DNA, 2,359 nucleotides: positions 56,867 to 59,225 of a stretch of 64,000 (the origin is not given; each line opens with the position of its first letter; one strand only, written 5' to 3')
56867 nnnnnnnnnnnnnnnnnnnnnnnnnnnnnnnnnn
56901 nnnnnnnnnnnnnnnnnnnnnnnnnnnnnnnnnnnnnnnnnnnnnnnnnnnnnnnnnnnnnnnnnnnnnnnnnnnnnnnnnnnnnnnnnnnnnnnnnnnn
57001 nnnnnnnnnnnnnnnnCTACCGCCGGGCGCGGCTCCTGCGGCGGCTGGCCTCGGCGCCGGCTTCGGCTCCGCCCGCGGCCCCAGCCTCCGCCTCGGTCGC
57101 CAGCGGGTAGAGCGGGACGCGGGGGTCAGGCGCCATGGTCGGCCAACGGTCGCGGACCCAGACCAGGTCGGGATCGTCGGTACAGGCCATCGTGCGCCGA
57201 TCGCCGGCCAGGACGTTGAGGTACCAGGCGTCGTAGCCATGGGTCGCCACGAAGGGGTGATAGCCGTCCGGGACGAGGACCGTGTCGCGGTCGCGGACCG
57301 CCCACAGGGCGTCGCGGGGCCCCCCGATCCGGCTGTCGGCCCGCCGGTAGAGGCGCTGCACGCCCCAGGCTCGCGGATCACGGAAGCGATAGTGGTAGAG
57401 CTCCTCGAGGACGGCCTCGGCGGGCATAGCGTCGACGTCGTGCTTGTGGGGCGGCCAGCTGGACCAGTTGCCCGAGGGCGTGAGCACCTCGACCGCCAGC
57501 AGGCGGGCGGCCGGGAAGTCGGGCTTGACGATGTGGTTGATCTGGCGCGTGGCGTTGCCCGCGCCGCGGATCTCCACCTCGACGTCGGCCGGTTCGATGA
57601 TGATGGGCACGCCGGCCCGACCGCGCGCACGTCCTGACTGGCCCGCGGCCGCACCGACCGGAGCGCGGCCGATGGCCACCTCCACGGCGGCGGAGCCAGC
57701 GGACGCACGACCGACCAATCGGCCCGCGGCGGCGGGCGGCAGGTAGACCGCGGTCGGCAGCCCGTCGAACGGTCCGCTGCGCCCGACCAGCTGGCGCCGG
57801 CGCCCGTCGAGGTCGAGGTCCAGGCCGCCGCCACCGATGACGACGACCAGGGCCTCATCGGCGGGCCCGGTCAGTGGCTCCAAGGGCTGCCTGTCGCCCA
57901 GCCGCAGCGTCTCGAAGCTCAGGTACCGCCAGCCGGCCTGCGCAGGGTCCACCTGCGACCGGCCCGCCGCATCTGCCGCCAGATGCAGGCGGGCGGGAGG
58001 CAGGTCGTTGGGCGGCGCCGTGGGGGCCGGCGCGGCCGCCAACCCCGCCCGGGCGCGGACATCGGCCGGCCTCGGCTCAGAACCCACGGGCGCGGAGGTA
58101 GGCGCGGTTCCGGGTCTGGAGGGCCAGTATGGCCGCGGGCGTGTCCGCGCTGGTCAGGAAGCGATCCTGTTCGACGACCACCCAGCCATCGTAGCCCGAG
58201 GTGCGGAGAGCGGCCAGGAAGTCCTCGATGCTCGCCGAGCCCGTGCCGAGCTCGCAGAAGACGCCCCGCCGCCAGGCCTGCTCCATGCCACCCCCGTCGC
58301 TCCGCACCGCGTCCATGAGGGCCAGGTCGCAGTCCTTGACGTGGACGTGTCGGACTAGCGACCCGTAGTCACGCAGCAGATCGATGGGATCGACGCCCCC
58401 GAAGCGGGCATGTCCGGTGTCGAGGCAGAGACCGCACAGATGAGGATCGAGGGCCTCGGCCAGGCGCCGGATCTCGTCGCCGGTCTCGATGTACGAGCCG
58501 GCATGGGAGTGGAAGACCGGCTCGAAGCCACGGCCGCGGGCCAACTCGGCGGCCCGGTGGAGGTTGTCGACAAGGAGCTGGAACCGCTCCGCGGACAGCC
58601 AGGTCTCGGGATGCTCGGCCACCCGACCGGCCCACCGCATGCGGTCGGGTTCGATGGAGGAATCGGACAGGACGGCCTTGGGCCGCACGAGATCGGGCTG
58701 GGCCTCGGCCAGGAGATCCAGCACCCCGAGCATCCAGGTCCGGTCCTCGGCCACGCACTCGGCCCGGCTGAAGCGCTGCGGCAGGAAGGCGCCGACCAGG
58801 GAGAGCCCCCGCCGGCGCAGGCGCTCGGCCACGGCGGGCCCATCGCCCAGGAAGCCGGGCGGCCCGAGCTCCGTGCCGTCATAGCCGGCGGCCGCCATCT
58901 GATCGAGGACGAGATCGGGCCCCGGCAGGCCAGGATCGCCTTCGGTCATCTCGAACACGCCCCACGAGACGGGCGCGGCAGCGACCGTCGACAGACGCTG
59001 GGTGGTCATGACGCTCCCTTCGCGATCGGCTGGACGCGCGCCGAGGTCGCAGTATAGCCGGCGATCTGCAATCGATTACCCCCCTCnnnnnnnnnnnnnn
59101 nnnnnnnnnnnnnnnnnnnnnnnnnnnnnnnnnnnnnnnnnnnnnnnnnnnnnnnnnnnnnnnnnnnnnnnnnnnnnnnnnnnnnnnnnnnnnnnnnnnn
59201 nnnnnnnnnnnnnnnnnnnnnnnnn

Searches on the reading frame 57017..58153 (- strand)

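Call 82: search_protein_families(library=pfam, proteins=[window:57017-58153:-], max_evalue=0.00001)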
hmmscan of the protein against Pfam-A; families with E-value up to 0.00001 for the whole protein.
window:57017-58153:- (378 aa): 1 family
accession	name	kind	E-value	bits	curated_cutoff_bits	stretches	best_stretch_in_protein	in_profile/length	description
PF04962.18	KduI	-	1.7e-62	211.6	23.9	1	66-333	16-262/262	KduI/IolB family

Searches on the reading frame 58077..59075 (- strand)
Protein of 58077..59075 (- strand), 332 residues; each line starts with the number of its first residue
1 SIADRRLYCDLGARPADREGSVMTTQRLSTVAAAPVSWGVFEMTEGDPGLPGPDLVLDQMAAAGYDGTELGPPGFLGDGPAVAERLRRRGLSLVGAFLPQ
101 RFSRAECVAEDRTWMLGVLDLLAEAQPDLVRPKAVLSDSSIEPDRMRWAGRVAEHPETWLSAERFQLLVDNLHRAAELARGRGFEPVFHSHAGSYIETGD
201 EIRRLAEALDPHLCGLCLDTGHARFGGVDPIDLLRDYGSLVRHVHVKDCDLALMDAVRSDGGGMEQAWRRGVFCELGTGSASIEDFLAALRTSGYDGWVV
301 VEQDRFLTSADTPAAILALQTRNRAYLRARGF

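Call 82: search_protein_families(library=pfam, proteins=[window:58077-59075:-], max_evalue=0.00001)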
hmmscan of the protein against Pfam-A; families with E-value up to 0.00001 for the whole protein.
window:58077-59075:- (332 aa): 1 family
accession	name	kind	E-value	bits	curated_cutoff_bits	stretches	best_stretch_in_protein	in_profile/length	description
PF01261.30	AP_endonuc_2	-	4.8e-23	82.6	31.1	1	58-304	2-230/249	Xylose isomerase-like TIM barrel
